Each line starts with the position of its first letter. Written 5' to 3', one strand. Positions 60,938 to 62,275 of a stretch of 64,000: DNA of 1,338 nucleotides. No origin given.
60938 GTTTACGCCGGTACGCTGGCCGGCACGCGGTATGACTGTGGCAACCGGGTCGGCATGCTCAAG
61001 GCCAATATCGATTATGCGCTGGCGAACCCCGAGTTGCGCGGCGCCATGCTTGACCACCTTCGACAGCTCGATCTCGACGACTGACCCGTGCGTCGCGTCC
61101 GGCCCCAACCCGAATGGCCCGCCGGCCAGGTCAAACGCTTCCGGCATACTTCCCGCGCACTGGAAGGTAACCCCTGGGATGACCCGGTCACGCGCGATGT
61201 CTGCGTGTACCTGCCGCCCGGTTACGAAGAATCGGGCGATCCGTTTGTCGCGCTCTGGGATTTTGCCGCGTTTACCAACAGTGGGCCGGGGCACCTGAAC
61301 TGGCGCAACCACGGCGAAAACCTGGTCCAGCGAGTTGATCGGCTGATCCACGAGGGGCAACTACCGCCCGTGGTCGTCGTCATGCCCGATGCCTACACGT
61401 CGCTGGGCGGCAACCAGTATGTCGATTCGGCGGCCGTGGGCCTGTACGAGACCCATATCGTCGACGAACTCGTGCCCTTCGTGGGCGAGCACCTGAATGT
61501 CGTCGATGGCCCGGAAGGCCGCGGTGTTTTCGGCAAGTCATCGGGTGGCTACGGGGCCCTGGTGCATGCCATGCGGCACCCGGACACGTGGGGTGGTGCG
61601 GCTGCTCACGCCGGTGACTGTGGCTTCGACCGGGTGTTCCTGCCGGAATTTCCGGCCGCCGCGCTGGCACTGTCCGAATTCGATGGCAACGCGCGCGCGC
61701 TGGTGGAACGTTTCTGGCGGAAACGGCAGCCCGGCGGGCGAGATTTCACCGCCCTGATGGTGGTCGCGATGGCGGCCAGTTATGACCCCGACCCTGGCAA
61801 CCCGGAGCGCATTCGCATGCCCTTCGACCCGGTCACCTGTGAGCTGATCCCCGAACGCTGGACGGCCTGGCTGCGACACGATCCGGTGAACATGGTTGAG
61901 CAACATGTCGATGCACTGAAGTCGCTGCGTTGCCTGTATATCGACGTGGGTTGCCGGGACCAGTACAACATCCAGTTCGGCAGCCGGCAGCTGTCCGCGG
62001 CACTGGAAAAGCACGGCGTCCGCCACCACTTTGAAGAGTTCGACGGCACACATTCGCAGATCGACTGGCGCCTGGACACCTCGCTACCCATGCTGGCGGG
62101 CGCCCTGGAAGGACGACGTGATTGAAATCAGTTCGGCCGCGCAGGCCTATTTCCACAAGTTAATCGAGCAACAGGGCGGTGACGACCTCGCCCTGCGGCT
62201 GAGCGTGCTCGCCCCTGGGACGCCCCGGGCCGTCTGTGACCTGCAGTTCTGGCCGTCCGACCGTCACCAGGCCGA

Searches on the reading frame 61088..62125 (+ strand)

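Call 38: search_protein_families(library=pfam, proteins=[window:61088-62125:+], max_evalue=0.00001)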
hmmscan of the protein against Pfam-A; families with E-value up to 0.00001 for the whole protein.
window:61088-62125:+ (345 aa): 1 family
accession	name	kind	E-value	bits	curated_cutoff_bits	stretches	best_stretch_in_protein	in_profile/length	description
PF00756.26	Esterase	-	7e-20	72.3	22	1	36-329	8-242/251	Putative esterase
